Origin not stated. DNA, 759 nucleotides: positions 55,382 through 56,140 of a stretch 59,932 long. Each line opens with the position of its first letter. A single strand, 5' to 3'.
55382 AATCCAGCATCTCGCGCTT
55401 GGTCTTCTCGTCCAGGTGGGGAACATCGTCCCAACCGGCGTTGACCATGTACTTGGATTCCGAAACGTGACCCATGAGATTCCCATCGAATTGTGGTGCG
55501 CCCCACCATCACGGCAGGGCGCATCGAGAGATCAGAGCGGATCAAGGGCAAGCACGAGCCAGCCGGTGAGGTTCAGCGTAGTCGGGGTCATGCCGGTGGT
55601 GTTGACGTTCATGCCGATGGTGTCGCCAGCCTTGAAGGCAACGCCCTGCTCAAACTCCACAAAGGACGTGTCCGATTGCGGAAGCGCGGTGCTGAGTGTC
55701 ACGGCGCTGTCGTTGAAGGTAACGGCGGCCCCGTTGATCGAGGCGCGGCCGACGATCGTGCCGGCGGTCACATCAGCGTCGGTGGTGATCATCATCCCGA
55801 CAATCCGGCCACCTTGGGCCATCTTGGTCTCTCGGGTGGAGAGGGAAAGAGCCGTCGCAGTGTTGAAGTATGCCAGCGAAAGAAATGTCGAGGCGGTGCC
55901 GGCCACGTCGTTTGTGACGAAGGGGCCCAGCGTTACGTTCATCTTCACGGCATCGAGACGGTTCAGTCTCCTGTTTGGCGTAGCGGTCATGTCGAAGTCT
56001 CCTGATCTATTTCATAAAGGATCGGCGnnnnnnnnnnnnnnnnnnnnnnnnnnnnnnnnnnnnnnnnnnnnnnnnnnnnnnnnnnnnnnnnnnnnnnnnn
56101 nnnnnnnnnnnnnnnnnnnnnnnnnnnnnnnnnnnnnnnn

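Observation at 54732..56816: terL is split into separate ATPase and nuclease genes by an unrelated 152-aa ORF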

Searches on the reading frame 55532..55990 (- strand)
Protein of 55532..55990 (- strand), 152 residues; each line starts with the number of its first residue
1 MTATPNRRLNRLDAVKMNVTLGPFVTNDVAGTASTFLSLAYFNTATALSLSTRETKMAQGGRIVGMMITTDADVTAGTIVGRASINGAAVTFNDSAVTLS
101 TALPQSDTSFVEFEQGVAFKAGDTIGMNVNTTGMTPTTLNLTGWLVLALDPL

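Call 3: search_protein_families(library=pfam, proteins=[window:55532-55990:-], max_evalue=1)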
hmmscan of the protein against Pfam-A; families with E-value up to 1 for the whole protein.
window:55532-55990:- (152 aa): 1 family
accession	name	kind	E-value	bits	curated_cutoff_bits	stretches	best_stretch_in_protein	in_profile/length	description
PF21443.2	G3P_pilus-bind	-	0.11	13.1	27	1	44-112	11-74/105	G3P, pilus binding domain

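Call 4: search_protein_families(library=phrogs, proteins=[window:55532-55990:-], max_evalue=0.1)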
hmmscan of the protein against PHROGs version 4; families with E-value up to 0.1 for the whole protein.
window:55532-55990:- (152 aa): 1 family
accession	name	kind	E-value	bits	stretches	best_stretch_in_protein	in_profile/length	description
phrog_37335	-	unknown function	0.026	15.3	1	64-140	7-82/138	-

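Call 8: search_dna_similar(query=window:55532-55990:-, collection=phages, mode=protein, max_rows=30, max_evalue=1)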
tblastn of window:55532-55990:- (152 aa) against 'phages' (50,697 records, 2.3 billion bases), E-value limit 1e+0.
No match.

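Call 15: find_homologous_proteins(query=window:55532-55990:-, max_evalue=0.01)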
Query window:55532-55990:- (152 aa): 6 proteins with E <= 0.01 among 96 candidates.
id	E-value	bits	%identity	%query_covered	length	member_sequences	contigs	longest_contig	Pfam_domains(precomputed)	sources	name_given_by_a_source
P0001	5.0e-88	310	100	100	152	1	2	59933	-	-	-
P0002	6.7e-63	229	74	100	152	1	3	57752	-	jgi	jgi:hypothetical protein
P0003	3.9e-48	181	64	95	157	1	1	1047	-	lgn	-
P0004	4.2e-42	161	55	99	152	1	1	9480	-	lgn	-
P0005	2.8e-39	152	57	93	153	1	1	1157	-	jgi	jgi:hypothetical protein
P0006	1.1e-26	111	43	92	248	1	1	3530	-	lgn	-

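Call 16: find_encoding_contigs(protein=P0002, flank=5000, max_places=3)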
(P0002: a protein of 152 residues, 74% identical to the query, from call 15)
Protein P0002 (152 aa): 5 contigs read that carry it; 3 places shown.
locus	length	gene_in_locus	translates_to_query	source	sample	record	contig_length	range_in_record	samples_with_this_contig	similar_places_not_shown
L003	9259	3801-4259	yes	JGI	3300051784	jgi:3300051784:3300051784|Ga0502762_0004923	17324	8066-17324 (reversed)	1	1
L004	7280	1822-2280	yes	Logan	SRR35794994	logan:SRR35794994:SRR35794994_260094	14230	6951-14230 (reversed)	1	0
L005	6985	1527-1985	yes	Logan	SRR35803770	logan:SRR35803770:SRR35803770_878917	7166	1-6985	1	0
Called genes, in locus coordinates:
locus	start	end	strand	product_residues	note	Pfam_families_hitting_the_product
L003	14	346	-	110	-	-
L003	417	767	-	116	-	-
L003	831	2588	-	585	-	-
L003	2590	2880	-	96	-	-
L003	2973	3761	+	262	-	PF03237:Terminase_6N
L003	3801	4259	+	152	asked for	-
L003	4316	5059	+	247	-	PF17289:Terminase_6C (weak)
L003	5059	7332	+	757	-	PF23899:SU10_portal (weak)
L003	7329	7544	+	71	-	-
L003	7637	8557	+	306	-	-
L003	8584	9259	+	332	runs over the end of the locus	PF25209:Phage_capsid_4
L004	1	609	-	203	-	?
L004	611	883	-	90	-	-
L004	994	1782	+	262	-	PF03237:Terminase_6N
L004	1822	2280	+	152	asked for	-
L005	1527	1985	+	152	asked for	-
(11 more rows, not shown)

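Call 17: find_encoding_contigs(protein=P0004, flank=5000, max_places=3)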
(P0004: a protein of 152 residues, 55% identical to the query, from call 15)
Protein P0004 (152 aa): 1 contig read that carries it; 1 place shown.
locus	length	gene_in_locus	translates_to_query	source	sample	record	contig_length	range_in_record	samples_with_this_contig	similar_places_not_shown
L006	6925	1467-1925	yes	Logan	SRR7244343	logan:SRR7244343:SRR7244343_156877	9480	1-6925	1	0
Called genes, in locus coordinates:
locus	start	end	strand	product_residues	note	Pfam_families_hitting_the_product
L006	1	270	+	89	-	?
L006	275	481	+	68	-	-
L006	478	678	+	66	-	-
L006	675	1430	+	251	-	PF03237:Terminase_6N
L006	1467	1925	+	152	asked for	-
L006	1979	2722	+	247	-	PF17289:Terminase_6C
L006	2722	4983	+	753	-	PF23899:SU10_portal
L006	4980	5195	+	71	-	-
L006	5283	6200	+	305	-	-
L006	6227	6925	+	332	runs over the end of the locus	PF25209:Phage_capsid_4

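Call 18: find_encoding_contigs(protein=P0006, flank=5000, max_places=3)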
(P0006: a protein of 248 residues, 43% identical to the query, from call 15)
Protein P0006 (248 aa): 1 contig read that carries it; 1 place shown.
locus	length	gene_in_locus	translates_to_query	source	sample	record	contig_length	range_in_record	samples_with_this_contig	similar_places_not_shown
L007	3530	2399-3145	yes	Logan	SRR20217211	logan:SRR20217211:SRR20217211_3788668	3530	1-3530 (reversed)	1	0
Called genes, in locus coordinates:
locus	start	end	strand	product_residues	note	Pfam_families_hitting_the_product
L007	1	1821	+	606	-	?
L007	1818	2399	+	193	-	-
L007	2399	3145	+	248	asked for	-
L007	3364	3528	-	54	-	?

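Call 33: predict_structure(alignment_id=A2)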
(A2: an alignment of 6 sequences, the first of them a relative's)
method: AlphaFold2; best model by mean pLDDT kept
length: 152 residues; sequences in the alignment: 6
mean_pLDDT: 58.8   pTM: 0.53
mean pLDDT of the five models: 58.8, 58.4, 57.2, 56.2, 55.8
residues with pLDDT >= 90: 0; 70-90: 44; 50-70: 61; < 50: 47
segments of 3 or more residues with pLDDT < 50: 1-17, 24-50
pLDDT, mean of each block of 10 residues (from residue 1): 43 46 45 33 38 68 73 65 73 56 58 72 75 63 72 62
secondary structure, 60 per line:
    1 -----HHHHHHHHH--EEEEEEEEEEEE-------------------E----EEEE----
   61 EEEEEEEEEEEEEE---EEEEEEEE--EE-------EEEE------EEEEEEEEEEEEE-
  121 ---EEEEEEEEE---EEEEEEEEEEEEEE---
elements in order: H6-14 E17-28 E53-56 E61-74 E78-85 E97-100 E107-119 E124-132 E136-149

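Call 35: search_protein_representatives(alignment_id=A2)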
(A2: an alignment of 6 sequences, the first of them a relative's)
Query: 6 sequences, 152 profile positions. Proteins with E-value up to 0.001 (for the whole library): 448; up to 1e-10: 171; up to 1e-30: 65. The best 150 are listed.
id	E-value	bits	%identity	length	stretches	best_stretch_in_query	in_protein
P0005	3.9e-68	244.4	-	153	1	1-151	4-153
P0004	4.2e-68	244.3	-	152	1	1-151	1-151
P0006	1.6e-62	226.2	-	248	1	12-152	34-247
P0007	6.8e-47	175.5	-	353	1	16-152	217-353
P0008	7.6e-47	175.3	-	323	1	11-149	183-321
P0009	6.8e-46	172.2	-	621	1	13-152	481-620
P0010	7.0e-44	165.7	-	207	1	7-151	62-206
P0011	7.5e-44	165.6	-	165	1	13-151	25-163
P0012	8.8e-44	165.4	-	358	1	16-152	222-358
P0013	2.6e-43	163.9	-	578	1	17-152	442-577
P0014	3.6e-43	163.4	-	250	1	16-152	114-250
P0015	3.8e-43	163.3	-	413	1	13-151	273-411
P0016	4.4e-43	163.1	-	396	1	13-152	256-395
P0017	6.5e-43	162.5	-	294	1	15-152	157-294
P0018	3.5e-42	160.2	-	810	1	12-149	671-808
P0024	2.3e-40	154.3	-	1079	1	16-151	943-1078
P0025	1.0e-39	152.2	-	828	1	16-151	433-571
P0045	6.2e-35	136.6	-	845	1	16-150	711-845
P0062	2.2e-31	125.1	-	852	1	15-149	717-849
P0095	7.7e-26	107.1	-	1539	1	15-150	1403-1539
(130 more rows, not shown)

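Call 36: search_protein_families(library=pfam, proteins=[P0009, P0013, P0018, P0024, P0095, P0007, P0025, P0045, P0062, P0015], max_evalue=0.01)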
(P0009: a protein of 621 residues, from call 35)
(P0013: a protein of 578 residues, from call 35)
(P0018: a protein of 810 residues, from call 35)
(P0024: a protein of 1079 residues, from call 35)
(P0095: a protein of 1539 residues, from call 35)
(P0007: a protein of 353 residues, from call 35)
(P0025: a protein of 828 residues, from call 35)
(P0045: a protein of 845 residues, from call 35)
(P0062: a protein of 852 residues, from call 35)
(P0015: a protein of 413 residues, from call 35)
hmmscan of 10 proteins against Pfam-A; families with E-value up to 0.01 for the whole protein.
P0009 (621 aa): 0 families

P0013 (578 aa): 0 families

P0018 (810 aa): 2 families
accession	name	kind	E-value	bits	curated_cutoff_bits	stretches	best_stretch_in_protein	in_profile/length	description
PF12789.12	PTR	-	7.6e-13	48.8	27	2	145-184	10-49/60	Phage tail repeat like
PF01391.23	Collagen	-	1.3e-05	25.2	27.2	1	26-62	19-55/60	Collagen triple helix repeat (20 copies)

P0024 (1079 aa): 0 families

P0095 (1539 aa): 1 family
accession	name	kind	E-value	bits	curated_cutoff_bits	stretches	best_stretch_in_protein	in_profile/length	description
PF09309.15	FCP1_C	-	0.0033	17.8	22.7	0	230-249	54-73/261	FCP1, C-terminal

P0007 (353 aa): 0 families

P0025 (828 aa): 2 families
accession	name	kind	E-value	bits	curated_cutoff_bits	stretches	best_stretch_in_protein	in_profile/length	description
PF00754.31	F5_F8_type_C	-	5.6e-08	33.4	28.2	1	79-179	13-107/127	F5/8 type C domain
PF22633.2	F5_F8_type_C_2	-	4.9e-06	27.5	27.8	1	82-182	1-91/91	NedA-like, galactose-binding domain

P0045 (845 aa): 0 families

P0062 (852 aa): 2 families
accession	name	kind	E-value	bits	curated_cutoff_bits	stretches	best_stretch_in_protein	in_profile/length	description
PF01391.23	Collagen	-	3.2e-19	68.9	27.2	3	180-235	1-56/60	Collagen triple helix repeat (20 copies)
PF12708.12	Pect-lyase_RHGA_epim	-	2.7e-12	47.4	27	1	379-580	1-186/213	Rhamnogalacturonase A/epimerase, pectate lyase-like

P0015 (413 aa): 0 families

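Call 37: search_protein_families(library=phrogs, proteins=[P0009, P0013, P0018, P0024, P0095, P0007, P0025, P0045, P0062, P0015], max_evalue=0.001)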
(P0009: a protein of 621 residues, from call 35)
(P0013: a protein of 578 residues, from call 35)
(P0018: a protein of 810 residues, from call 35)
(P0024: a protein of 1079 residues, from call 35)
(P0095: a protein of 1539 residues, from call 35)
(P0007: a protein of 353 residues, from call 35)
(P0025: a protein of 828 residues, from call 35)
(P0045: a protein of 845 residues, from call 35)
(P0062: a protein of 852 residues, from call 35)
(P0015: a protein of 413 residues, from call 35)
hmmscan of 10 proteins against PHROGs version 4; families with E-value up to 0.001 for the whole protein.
P0009 (621 aa): 6 families
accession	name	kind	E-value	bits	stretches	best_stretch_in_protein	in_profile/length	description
phrog_2631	-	tail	2.4e-13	50.5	1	231-375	420-507/644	tail fiber protein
phrog_24607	-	tail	7.3e-11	42.2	1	235-309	102-175/674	tail protein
phrog_11303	-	tail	4.9e-09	37.4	1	230-290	90-150/231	tail fiber protein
phrog_2097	-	tail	9.6e-09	35.5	1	156-284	82-205/644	tail fiber protein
phrog_454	-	tail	8.2e-08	31.8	1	231-286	434-489/1376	tail fiber protein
phrog_1197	-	tail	0.00024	21.2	1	115-316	247-399/715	tail protein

P0013 (578 aa): 2 families
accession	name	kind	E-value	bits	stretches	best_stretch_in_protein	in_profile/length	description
phrog_16355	-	unknown function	1.6e-07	31.3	1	112-227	682-797/799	-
phrog_21909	-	unknown function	2.9e-06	28.1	1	177-229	101-153/294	-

P0018 (810 aa): 5 families
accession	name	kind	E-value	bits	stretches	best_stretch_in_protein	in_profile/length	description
phrog_5073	-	tail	3.4e-18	67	1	13-134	156-284/519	tail fiber protein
phrog_25379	-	tail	1.2e-09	38.9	2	131-174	122-161/384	tail protein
phrog_10485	-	unknown function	1.5e-08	34.4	1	148-209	121-176/788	-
phrog_26346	-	unknown function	2.3e-06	27.6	1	9-63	200-254/659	-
phrog_16348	-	unknown function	3.4e-05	23.3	1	204-315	231-343/818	-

P0024 (1079 aa): 14 families
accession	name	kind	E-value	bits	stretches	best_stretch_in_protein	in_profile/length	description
phrog_31122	-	tail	2.6e-13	50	1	323-670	237-578/832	baseplate protein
phrog_1325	-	unknown function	5e-12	46.9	1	63-104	40-81/334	-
phrog_24138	-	unknown function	1.2e-11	45.4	1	56-112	33-88/347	-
phrog_2803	-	unknown function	1.6e-09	38.4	1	58-103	36-81/311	-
phrog_13518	-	unknown function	1.8e-09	37.2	1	110-271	578-759/1230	-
phrog_25721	-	unknown function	1.2e-08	35.4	1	64-116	40-92/340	-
phrog_1959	-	unknown function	4.3e-07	30.8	0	59-111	39-102/298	-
phrog_4831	-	unknown function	6.2e-07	30.4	1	66-160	28-127/360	-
phrog_1417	-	unknown function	1.1e-05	25.8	1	56-108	56-108/464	-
phrog_8309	-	unknown function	1.2e-05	25.6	0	113-153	24-64/312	-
phrog_38538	-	unknown function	2.3e-05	24.9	1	63-112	39-88/354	-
phrog_20787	-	head and packaging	3.3e-05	25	0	69-90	27-48/67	virion structural protein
phrog_2415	-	unknown function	0.00043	21.3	0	69-98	67-96/317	-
phrog_7459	-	unknown function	0.00052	20.7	1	57-119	23-85/307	-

P0095 (1539 aa): 2 families
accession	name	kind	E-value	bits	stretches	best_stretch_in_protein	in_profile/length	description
phrog_3485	-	moron, auxiliary metabolic gene and host takeover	7.9e-07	30.3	0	694-749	5-59/123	membrane protein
phrog_36886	-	unknown function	1.4e-05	24.9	1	143-180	88-125/605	-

P0007 (353 aa): 1 family
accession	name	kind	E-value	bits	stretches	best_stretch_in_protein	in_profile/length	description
phrog_16348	-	unknown function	4.8e-06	26.1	1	28-56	233-261/818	-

P0025 (828 aa): 0 families

P0045 (845 aa): 0 families

P0062 (852 aa): 47 families (the best 25 are shown)
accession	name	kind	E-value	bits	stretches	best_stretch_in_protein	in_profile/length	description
phrog_819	-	tail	2.5e-71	242.2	2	70-581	523-925/1024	tail protein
phrog_3904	-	tail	9.7e-54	184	3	109-211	786-890/1086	tail fiber protein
phrog_5073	-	tail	8.7e-32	111.8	3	179-247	305-373/519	tail fiber protein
phrog_6320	-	tail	1.7e-31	110.8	2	179-309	109-209/745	tail fiber protein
phrog_8745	-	tail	1e-30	106.9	2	179-342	1412-1570/1803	tail fiber protein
phrog_366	-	tail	1e-28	102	3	69-134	317-385/474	tail fiber protein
phrog_33894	-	unknown function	2.7e-22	80.1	2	85-196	448-556/727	-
phrog_15437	-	tail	3e-20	73.4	2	75-180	276-390/656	tail fiber protein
phrog_10972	-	tail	1.4e-19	71.7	2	178-238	158-224/343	tail fiber protein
phrog_21765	-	unknown function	5.2e-19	69.6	1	123-280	123-226/422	-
phrog_17587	-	tail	2.8e-17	63.4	3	60-133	340-414/641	tail fiber protein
phrog_28263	-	tail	1.1e-16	60.3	1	63-325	495-761/1400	tail fiber protein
phrog_1806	-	tail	4.3e-15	56.7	2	178-316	100-230/276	collagen like minor tail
phrog_3449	-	tail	6.7e-15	55.3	1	161-211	19-70/549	tail collar protein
phrog_18350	-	tail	1.3e-14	55.5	2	207-313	99-194/253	tail fiber protein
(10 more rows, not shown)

P0015 (413 aa): 0 families

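Call 39: fold_search(model_id=the predicted structure, library=pdb)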
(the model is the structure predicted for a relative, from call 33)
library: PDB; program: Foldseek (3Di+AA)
matches with E <= 10: 1604; with E <= 0.001: 0
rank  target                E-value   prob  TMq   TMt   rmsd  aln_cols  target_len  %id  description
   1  7vrp_J                1.2e-03  1.00  0.45  0.20   6.1       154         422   12  Structure of infectious bursal disease virus Gx strain (released 2022-03-30)
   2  8ke9_A                1.2e-03  1.00  0.41  0.32  10.4       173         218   13  The CBD domain of cyanophage A-1(L) short tail fiber (released 2024-04-10)
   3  7vrp_A                1.7e-03  0.97  0.34  0.15  10.4       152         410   13  Structure of infectious bursal disease virus Gx strain (released 2022-03-30)
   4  9h3d_E                1.9e-03  1.00  0.41  0.42  13.2       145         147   12  F-ENA exosporium anchoring complex between ExsF and a peptide derived from the N-terminus of F-Anchor (released 2025-03-12)
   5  7vrn_I                2.2e-03  0.99  0.37  0.16   9.9       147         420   13  Structure of infectious bursal disease virus Gt strain (released 2022-03-30)
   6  2w1w_A                2.6e-03  1.00  0.42  0.48   7.7       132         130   12  Native structure of a family 35 carbohydrate binding module from Clostridium thermocellum (released 2009-01-20)
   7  7vrp_C                2.9e-03  0.99  0.38  0.17   8.9       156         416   12  Structure of infectious bursal disease virus Gx strain (released 2022-03-30)
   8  6mkz_A                3.0e-03  1.00  0.46  0.43  10.8       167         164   14  Crystal structure of murine 4-1BB/4-1BBL complex (released 2018-12-19)
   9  7rlm_A                3.0e-03  0.99  0.34  0.35   5.9       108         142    8  Crystal Structure of Potato Leafroll Virus (PLRV) Coat Protein (released 2022-01-19)
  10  7vrn_B                3.0e-03  0.98  0.36  0.15   9.7       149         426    9  Structure of infectious bursal disease virus Gt strain (released 2022-03-30)
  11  1wcd                  3.6e-03  1.00  0.46  0.21   5.6       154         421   10  Crystal structure of IBDV T1 virus-like particle reveals a missing link in icosahedral viruses evolution (released 2005-04-05)
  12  9h3d_D                4.0e-03  0.99  0.39  0.40  12.3       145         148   12  F-ENA exosporium anchoring complex between ExsF and a peptide derived from the N-terminus of F-Anchor (released 2025-03-12)
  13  6s44                  4.2e-03  0.99  0.41  0.42   6.7       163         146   10  Faba bean necrotic stunt virus (FBNSV) (released 2020-07-15)
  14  6mkz_C                4.4e-03  1.00  0.46  0.44  10.8       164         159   14  Crystal structure of murine 4-1BB/4-1BBL complex (released 2018-12-19)
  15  7bgk_B                4.4e-03  1.00  0.44  0.31   8.1       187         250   13  Native virion of Kashmir bee virus at neutral pH (released 2021-03-10)
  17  6a3v_E                5.1e-03  1.00  0.45  0.45   9.9       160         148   14  Complex structure of human 4-1BB and 4-1BBL (released 2018-10-10)
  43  6cu0_B                9.7e-03  0.98  0.41  0.42  12.8       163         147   14  Crystal structure of 4-1BBL/4-1BB (C121S) complex in P21 space group (released 2018-05-09)
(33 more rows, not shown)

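Call 77: find_encoding_contigs(protein=P0003, flank=1500, max_places=2)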
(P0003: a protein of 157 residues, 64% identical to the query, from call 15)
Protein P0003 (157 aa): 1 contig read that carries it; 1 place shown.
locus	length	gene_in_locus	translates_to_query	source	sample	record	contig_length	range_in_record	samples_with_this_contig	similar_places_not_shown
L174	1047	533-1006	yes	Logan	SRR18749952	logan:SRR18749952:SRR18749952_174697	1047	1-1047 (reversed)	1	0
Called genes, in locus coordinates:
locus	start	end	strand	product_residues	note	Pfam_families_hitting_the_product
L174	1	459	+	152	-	?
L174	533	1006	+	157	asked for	-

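Call 78: find_encoding_contigs(protein=P0005, flank=1500, max_places=2)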
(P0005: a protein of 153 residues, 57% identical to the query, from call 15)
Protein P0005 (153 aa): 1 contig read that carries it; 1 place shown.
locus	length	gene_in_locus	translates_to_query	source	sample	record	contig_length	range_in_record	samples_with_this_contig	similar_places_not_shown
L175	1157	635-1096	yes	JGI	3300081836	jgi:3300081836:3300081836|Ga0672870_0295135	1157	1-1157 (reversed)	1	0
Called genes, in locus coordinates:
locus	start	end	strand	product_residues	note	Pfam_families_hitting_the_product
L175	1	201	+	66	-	?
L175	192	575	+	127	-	-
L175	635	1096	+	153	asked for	-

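Call 99: search_protein_families(library=ncbifam, proteins=[window:55535-55990:-], max_evalue=0.01)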
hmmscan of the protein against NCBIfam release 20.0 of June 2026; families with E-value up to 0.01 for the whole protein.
window:55535-55990:- (152 aa): 0 families

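Call 100: search_protein_families(library=padloc, proteins=[window:55535-55990:-], max_evalue=0.01)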
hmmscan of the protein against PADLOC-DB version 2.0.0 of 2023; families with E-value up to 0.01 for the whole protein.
window:55535-55990:- (152 aa): 0 families

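Call 103: fold_search(model_id=the predicted structure, library=viral)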
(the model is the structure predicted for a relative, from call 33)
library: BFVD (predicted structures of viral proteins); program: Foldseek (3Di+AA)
matches with E <= 10: 1896; with E <= 0.001: 91
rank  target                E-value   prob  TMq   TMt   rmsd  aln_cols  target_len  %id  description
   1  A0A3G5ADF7            2.0e-05  1.00  0.49  0.25   8.4       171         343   14  Uncharacterized protein [Hyperionvirus sp.]
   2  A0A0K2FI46            3.7e-05  1.00  0.50  0.14   7.4       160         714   14  Uncharacterized protein [Achromobacter phage phiAxp-3]
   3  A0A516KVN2            4.3e-05  1.00  0.48  0.17   6.9       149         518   14  (no name in the UniProt tables at hand)
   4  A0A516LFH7            8.2e-05  1.00  0.51  0.15   8.9       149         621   15  (no name in the UniProt tables at hand)
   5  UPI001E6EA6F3         9.1e-05  1.00  0.43  0.23   7.2       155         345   11  (no name look-up for this kind of identifier)
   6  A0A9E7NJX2            1.1e-04  1.00  0.59  0.16   3.7       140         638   18  Minor tail protein [Gordonia phage Finkle]
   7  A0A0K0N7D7            1.3e-04  1.00  0.57  0.18   6.3       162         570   17  Tail fiber protein [Gordonia phage GMA2]
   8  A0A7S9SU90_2          1.3e-04  1.00  0.56  0.08   4.4       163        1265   16  Uncharacterized protein [Virus NIOZ-UU157]
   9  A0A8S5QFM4            1.3e-04  1.00  0.41  0.13  13.4       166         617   16  Uncharacterized protein [Siphoviridae sp. ctRBF36]
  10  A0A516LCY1            1.5e-04  1.00  0.53  0.26   8.2       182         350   10  (no name in the UniProt tables at hand)
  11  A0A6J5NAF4            1.6e-04  1.00  0.35  0.27   8.3       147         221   14  Uncharacterized protein [uncultured Caudovirales phage]
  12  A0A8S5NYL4            1.7e-04  1.00  0.30  0.11  17.0       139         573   14  Uncharacterized protein [Siphoviridae sp. ctwhn18]
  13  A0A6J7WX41            1.8e-04  1.00  0.52  0.20   6.4       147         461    9  Major tropism determinant N-terminal domain-containing protein [uncultured Caudovirales phage]
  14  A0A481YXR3            1.9e-04  1.00  0.50  0.36   6.7       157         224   15  Uncharacterized protein [Marseillevirus LCMAC201]
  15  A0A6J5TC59            1.9e-04  1.00  0.49  0.40  10.7       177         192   14  Uncharacterized protein [uncultured Caudovirales phage]
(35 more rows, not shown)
